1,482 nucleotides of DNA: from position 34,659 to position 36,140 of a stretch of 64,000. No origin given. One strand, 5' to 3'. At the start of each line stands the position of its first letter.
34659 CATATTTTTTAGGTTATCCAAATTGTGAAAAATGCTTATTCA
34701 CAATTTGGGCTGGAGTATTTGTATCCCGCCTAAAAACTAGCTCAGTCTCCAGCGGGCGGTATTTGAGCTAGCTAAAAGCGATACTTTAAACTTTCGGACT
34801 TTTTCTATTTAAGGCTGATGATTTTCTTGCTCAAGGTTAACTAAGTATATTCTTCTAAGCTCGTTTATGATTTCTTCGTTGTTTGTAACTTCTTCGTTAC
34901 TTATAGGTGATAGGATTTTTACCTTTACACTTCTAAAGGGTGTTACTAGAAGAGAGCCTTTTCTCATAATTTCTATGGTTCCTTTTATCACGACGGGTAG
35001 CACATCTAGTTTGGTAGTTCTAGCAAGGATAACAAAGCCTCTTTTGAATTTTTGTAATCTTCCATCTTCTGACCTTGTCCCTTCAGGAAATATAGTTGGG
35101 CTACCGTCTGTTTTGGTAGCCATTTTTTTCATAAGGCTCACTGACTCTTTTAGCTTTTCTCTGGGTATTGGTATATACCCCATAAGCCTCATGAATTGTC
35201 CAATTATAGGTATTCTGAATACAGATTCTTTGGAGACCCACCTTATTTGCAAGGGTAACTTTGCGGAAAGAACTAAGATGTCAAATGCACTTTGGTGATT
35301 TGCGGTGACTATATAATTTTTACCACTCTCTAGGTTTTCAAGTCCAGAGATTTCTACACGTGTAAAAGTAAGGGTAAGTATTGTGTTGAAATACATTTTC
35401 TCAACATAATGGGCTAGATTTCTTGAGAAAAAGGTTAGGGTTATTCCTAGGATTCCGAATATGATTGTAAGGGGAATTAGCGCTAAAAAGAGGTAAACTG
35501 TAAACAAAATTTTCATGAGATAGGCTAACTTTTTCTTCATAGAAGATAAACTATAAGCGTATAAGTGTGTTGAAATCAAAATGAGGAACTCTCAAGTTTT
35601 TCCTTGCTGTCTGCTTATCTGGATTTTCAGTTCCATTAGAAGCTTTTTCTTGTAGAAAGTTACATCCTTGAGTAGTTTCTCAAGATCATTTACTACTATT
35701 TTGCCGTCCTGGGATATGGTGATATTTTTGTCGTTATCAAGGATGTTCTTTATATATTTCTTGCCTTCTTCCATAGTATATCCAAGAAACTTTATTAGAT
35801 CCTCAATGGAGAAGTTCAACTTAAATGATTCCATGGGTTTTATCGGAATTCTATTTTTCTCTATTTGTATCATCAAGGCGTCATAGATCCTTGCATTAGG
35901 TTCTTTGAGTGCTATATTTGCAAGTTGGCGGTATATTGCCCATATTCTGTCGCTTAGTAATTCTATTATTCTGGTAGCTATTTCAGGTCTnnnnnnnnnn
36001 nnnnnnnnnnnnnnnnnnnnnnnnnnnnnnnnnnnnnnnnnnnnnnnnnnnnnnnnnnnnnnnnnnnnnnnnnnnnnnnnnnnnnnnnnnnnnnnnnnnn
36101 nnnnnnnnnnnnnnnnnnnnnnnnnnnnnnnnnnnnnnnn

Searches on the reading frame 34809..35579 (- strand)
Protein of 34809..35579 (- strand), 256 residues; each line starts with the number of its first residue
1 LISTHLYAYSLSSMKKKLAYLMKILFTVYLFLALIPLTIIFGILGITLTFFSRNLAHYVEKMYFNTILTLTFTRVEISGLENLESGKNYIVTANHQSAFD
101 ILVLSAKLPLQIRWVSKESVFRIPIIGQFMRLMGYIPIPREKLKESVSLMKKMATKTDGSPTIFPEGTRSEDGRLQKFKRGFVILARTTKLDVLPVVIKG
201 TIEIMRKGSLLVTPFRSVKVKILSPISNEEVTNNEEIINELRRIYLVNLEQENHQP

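Call 7: search_protein_families(library=pfam, proteins=[window:34809-35579:-])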
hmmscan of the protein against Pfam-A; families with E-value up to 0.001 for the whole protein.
window:34809-35579:- (256 aa): 1 family
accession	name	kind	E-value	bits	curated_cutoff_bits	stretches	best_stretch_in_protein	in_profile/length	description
PF01553.26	Acyltransferase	-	4e-29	101.5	23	1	74-199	1-132/132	Acyltransferase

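Call 48: find_homologous_proteins(query=window:34809-35540:-)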
Query window:34809-35540:- (243 aa): 1394 proteins with E <= 0.001 among 2009 candidates; the best 120 are listed.
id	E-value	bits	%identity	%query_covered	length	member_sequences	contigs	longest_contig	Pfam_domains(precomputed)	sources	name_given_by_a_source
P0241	5.4e-150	515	100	100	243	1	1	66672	PF01553.27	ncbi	ncbi:MAG: lysophospholipid acyltransferase family protein [Brevinematia bacterium]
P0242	7.5e-98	345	65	98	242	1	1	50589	PF01553.27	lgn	-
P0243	1.4e-95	337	65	95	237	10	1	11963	PF01553.27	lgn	-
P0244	2.9e-93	330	64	92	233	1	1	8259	PF01553.27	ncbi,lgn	ncbi:MAG: lysophospholipid acyltransferase family protein [Brevinematia bacterium]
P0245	7.4e-91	322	62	97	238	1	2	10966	PF01553.27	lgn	-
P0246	2.8e-89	317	62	97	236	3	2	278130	PF01553.27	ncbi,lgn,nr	ncbi:MAG: lysophospholipid acyltransferase family protein [Spirochaetia bacterium]|nr:1-acyl-sn-glyc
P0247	3.4e-87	310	61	94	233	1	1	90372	PF01553.27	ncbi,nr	ncbi:MAG: 1-acyl-sn-glycerol-3-phosphate acyltransferase [Brevinematales bacterium]|nr:1-acyl-sn-gly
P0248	1.4e-86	308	59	96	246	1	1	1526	PF01553.27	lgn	-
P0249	4.9e-86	306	61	94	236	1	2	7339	PF01553.27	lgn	-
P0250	7.8e-83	296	60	94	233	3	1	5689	PF01553.27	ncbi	ncbi:MAG: lysophospholipid acyltransferase family protein [Brevinematia bacterium]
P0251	1.1e-82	295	57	95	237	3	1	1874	PF01553.27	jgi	-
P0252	1.6e-81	291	56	95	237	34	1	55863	PF01553.27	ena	-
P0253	2.0e-80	288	56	94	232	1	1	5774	PF01553.27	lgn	-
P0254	2.6e-72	261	55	88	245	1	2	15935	PF01553.27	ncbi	-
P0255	7.7e-47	178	41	93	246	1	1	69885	PF01553.27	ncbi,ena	-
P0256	1.6e-46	177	44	90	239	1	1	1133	PF01553.27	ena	-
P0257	3.9e-46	176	42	90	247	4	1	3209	PF01553.27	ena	-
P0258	1.4e-45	174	42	91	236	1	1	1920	PF01553.27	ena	-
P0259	1.6e-45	174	41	88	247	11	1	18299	PF01553.27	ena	-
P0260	2.3e-45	173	44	85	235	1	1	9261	PF01553.27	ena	-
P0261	4.6e-45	172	44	84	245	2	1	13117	PF01553.27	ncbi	-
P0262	4.8e-45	172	42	91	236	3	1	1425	PF01553.27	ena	-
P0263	4.5e-44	169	40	90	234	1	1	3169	PF01553.27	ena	-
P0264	8.1e-44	168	42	86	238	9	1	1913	PF19576.5,PF01553.27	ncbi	-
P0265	1.3e-43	167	39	91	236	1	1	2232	PF01553.27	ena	-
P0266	1.6e-43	167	43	88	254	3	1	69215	PF01553.27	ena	-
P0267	2.1e-43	167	37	94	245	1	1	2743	PF01553.27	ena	-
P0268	3.0e-43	166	40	89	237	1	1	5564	PF01553.27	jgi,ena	jgi:1-acyl-sn-glycerol-3-phosphate acyltransferase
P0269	4.8e-43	165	41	92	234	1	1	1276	PF01553.27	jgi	-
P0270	5.6e-43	165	41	93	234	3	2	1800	PF01553.27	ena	-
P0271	1.8e-42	164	41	95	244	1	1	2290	PF01553.27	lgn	-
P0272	3.4e-42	163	39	96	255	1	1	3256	PF01553.27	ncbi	-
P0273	3.7e-42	163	41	94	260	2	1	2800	PF01553.27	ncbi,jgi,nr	ncbi:MAG: 1-acyl-sn-glycerol-3-phosphate acyltransferase [Deltaproteobacteria bacterium]|nr:1-acyl-s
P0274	3.9e-42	163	40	94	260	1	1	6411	PF01553.27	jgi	jgi:1-acyl-sn-glycerol-3-phosphate acyltransferase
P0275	6.2e-42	162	39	87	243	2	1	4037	PF01553.27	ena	-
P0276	1.1e-41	161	41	92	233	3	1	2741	PF01553.27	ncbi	-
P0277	1.2e-41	161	42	92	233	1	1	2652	PF01553.27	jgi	jgi:1-acyl-sn-glycerol-3-phosphate acyltransferase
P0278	1.3e-41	161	42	86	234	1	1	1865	PF01553.27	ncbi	-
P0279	1.5e-41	161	42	87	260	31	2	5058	PF01553.27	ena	-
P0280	1.5e-41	161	42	84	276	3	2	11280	PF01553.27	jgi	-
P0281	1.9e-41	160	40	96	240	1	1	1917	PF01553.27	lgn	-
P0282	2.1e-41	160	44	80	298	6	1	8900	PF01553.27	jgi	-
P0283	2.3e-41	160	41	94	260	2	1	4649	PF01553.27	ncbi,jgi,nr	ncbi:MAG: 1-acyl-sn-glycerol-3-phosphate acyltransferase [Deltaproteobacteria bacterium]|nr:1-acyl-s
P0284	2.6e-41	160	41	97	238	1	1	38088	PF01553.27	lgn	-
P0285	2.9e-41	160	41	92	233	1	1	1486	PF01553.27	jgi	jgi:1-acyl-sn-glycerol-3-phosphate acyltransferase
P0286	3.3e-41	160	39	94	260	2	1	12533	PF01553.27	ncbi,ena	-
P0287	3.6e-41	159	39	93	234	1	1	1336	PF01553.27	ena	-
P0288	3.7e-41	159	40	96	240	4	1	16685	PF01553.27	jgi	-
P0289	3.9e-41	159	39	93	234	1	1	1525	PF01553.27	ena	-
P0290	5.8e-41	159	40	97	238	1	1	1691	PF01553.27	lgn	-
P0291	6.3e-41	159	41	91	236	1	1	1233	PF01553.27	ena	-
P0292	8.6e-41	158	43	86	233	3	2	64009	PF01553.27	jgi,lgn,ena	-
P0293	9.1e-41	158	43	89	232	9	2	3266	PF01553.27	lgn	-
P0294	1.1e-40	158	40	97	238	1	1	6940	PF01553.27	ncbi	ncbi:MAG: lysophospholipid acyltransferase family protein [bacterium]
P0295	1.1e-40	158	40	97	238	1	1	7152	PF01553.27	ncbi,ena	ncbi:MAG: lysophospholipid acyltransferase family protein [Thermodesulfobacteriota bacterium]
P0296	1.2e-40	158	41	88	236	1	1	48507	PF01553.27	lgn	-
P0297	1.3e-40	158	39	93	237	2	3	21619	PF01553.27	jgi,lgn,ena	jgi:1-acyl-sn-glycerol-3-phosphate acyltransferase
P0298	1.8e-40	157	39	93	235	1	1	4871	PF01553.27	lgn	-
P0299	1.9e-40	157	41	89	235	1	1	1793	PF01553.27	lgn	-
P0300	2.0e-40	157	40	97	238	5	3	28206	PF01553.27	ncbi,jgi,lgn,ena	-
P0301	2.1e-40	157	38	96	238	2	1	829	PF01553.27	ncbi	-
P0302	2.4e-40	157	40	97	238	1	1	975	PF01553.27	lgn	-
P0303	2.5e-40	157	39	93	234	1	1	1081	PF01553.27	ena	-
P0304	2.5e-40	157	41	92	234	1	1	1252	PF01553.27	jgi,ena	-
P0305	2.6e-40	157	40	91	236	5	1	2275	PF01553.27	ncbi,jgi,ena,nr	ncbi:MAG TPA: lysophospholipid acyltransferase family protein [Desulfuromonadales bacterium]|nr:lyso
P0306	2.6e-40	157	43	86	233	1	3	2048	PF01553.27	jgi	jgi:1-acyl-sn-glycerol-3-phosphate acyltransferase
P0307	4.5e-40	156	40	82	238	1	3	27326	PF01553.27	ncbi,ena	-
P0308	4.6e-40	156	40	88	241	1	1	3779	PF01553.27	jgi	-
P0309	5.0e-40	156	40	95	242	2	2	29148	PF01553.27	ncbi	-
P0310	5.1e-40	156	39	93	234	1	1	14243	PF01553.27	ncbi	-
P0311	5.3e-40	156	39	93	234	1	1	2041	PF01553.27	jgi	-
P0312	5.7e-40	155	44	83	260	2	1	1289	PF01553.27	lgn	-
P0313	6.3e-40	155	39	92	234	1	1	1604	PF01553.27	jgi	jgi:1-acyl-sn-glycerol-3-phosphate acyltransferase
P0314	7.4e-40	155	38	93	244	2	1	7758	PF01553.27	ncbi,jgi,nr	ncbi:MAG: 1-acyl-sn-glycerol-3-phosphate acyltransferase [Deltaproteobacteria bacterium]|nr:1-acyl-s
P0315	8.2e-40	155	38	94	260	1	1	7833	PF01553.27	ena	-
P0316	9.1e-40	155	41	92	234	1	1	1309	PF01553.27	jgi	-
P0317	9.8e-40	155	41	88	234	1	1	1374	PF01553.27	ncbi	-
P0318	1.0e-39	155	42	86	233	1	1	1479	PF01553.27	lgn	-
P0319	1.0e-39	155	39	96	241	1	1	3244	PF01553.27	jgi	-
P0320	1.1e-39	155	39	96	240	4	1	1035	PF01553.27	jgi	jgi:1-acyl-sn-glycerol-3-phosphate acyltransferase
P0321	1.1e-39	154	39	93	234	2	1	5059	PF01553.27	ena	-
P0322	1.3e-39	154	40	92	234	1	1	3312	PF01553.27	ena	-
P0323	1.3e-39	154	39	91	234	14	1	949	PF01553.27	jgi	-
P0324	1.3e-39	154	40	82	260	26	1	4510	PF01553.27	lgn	-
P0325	1.6e-39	154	39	93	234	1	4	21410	PF01553.27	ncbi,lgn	-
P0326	1.8e-39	154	40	87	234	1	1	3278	PF01553.27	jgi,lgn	-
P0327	2.1e-39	154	39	95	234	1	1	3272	PF01553.27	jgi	jgi:1-acyl-sn-glycerol-3-phosphate acyltransferase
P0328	2.2e-39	154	38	96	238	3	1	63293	PF01553.27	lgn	-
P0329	2.2e-39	154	38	93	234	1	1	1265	PF01553.27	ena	-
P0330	2.4e-39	153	38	93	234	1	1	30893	PF01553.27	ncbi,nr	ncbi:MAG: hypothetical protein AMJ94_07125 [Deltaproteobacteria bacterium SM23_61]|nr:MAG: hypotheti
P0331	2.6e-39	153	39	93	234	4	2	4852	PF01553.27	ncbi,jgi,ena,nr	ncbi:MAG TPA: lysophospholipid acyltransferase family protein [Thermodesulfobacteriota bacterium]|nr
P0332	2.7e-39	153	39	92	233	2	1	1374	PF01553.27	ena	-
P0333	2.9e-39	153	39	95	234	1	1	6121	PF01553.27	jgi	jgi:1-acyl-sn-glycerol-3-phosphate acyltransferase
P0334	3.0e-39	153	40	93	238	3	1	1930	PF01553.27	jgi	jgi:1-acyl-sn-glycerol-3-phosphate acyltransferase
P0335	3.2e-39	153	39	92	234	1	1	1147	PF01553.27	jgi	jgi:1-acyl-sn-glycerol-3-phosphate acyltransferase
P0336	3.3e-39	153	38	87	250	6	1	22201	PF01553.27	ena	-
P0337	3.3e-39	153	38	88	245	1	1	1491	PF01553.27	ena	-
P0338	3.4e-39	153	39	91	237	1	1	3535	PF01553.27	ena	-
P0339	3.4e-39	153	38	92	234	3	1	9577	PF01553.27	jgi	jgi:1-acyl-sn-glycerol-3-phosphate acyltransferase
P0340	3.9e-39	153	38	88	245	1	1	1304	PF01553.27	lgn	-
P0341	4.1e-39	153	39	93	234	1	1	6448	PF01553.27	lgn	-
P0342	4.1e-39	153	38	87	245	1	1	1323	PF01553.27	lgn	-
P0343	4.4e-39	153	37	96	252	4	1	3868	PF01553.27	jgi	jgi:1-acyl-sn-glycerol-3-phosphate acyltransferase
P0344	4.4e-39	153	37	96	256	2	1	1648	PF01553.27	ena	-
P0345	4.4e-39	153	41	87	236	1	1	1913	PF01553.27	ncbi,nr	ncbi:MAG: 1-acyl-sn-glycerol-3-phosphate acyltransferase [Desulfuromonadales bacterium]|nr:1-acyl-sn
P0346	4.7e-39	152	39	93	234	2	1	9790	PF01553.27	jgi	jgi:1-acyl-sn-glycerol-3-phosphate acyltransferase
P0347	5.0e-39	152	38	93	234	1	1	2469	PF01553.27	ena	-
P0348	5.0e-39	152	38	93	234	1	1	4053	PF01553.27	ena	-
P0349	5.3e-39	152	40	84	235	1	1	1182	PF01553.27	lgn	-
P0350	5.3e-39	152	38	89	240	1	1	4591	PF01553.27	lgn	-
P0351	5.9e-39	152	38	98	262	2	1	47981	PF01553.27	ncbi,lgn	-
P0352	7.2e-39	152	39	86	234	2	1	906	PF01553.27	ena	-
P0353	8.8e-39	152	38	94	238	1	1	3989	PF01553.27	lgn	-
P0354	9.8e-39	151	40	87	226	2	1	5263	PF01553.27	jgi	jgi:1-acyl-sn-glycerol-3-phosphate acyltransferase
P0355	1.0e-38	151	38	95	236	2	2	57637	PF01553.27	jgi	jgi:1-acyl-sn-glycerol-3-phosphate acyltransferase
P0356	1.1e-38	151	38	93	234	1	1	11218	PF01553.27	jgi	jgi:1-acyl-sn-glycerol-3-phosphate acyltransferase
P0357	1.3e-38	151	39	76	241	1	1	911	PF01553.27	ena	-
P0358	1.3e-38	151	38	92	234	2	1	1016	PF01553.27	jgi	-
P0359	1.4e-38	151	39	88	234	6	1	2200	PF01553.27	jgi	jgi:1-acyl-sn-glycerol-3-phosphate acyltransferase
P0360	1.5e-38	151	43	73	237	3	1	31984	PF01553.27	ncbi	-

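Call 49: find_encoding_contigs(protein=P0242, flank=4000, max_places=1)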
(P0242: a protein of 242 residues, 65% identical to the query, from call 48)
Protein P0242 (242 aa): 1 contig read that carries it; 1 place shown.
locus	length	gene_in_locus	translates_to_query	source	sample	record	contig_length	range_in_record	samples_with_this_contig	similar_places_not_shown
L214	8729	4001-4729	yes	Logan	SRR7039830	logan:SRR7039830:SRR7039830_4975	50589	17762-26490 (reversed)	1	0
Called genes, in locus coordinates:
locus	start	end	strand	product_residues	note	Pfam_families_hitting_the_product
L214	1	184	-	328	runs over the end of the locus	PF04166:PdxA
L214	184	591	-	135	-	PF00072:Response_reg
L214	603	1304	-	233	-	PF00072:Response_reg (weak)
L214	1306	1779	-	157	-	PF13690:CheX, PF04509:CheC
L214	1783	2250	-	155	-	PF01584:CheW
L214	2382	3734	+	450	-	-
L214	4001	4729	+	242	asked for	PF01553:Acyltransferase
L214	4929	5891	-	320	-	PF01551:Peptidase_M23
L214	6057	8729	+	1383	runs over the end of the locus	PF01869:BcrAD_BadFG, PF05378:Hydant_A_N (weak), PF09989:DUF2229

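Call 50: find_encoding_contigs(protein=P0246, flank=4000, max_places=1)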
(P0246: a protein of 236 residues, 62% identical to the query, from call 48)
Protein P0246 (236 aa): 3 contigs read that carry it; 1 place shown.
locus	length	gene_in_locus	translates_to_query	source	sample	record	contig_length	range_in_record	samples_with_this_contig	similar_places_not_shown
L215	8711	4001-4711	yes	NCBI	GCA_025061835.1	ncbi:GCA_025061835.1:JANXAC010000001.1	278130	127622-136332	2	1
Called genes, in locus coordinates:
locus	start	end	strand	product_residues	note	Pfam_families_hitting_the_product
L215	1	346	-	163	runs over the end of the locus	-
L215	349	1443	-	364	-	-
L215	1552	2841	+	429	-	PF05697:Trigger_N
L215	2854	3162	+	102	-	PF00829:Ribosomal_L21p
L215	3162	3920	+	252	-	PF00290:Trp_syntA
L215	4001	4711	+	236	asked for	PF01553:Acyltransferase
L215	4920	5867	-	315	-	PF00288:GHMP_kinases_N (weak)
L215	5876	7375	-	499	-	PF07497:Rho_RNA_bind, PF00006:ATP-synt_ab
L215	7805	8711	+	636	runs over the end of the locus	PF01134:GIDA, PF21680:GIDA_C_1st, PF13932:SAM_GIDA_C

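Call 74: search_protein_families(library=ncbifam, proteins=[window:34809-35540:-], max_evalue=0.01)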
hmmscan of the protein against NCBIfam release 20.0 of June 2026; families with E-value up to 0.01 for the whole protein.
window:34809-35540:- (243 aa): 9 families
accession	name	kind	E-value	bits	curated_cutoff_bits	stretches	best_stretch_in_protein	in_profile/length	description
TIGR00530.1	AGP_acyltrn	subfamily_domain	7.9e-30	103.3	102.95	1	62-185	4-129/130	1-acylglycerol-3-phosphate O-acyltransferase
NF006386.0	PRK08633.1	equivalog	3e-23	81.5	1221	1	10-188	375-554/1147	acyl-[ACP]--phospholipid O-acyltransferase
NF005291.0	PRK06814.1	equivalog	3.4e-18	65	1349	1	17-232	393-610/1140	acyl-[ACP]--phospholipid O-acyltransferase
NF052553.1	LyOrLpactfOlsABRUA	equivalog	4.7e-15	55.4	300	1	11-171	7-162/263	lyso-ornithine lipid O-acyltransferase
NF011593.0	PRK15018.1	equivalog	4.6e-13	49.5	501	1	18-214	8-205/245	1-acylglycerol-3-phosphate O-acyltransferase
NF052552.1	LyOrLpactfOlsARHOCB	equivalog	5.9e-10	38.6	300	1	14-168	29-179/271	lyso-ornithine lipid O-acyltransferase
NF010621.0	PRK14014.1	domain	7.9e-10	38.3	186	1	7-122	11-138/301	acetyltransferase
NF058536.1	LPAAT_acyl_YihG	equivalog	1.4e-09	37.6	260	1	9-117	12-128/290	1-acylglycerol-3-phosphate O-acyltransferase, YihG family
NF005959.0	PRK08043.1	equivalog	4.4e-07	28.5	886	1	52-212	7-167/719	bifunctional acyl-ACP--phospholipid O-acyltransferase/long-chain-fatty-acid--ACP ligase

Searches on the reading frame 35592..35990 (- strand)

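Call 11: search_protein_families(library=pfam, proteins=[window:35592-35990:-], max_evalue=10)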
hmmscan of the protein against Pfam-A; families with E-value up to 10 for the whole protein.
window:35592-35990:- (132 aa): 2 families
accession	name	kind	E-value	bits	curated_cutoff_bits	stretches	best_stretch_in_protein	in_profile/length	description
PF01051.27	Rep3_N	-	0.00069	20.4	22.4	1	26-126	13-103/141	Initiator Replication protein, WH1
PF21071.3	LARP1_HEAT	-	0.041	14.4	27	1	58-122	74-135/149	LARP1 HEAT repeat region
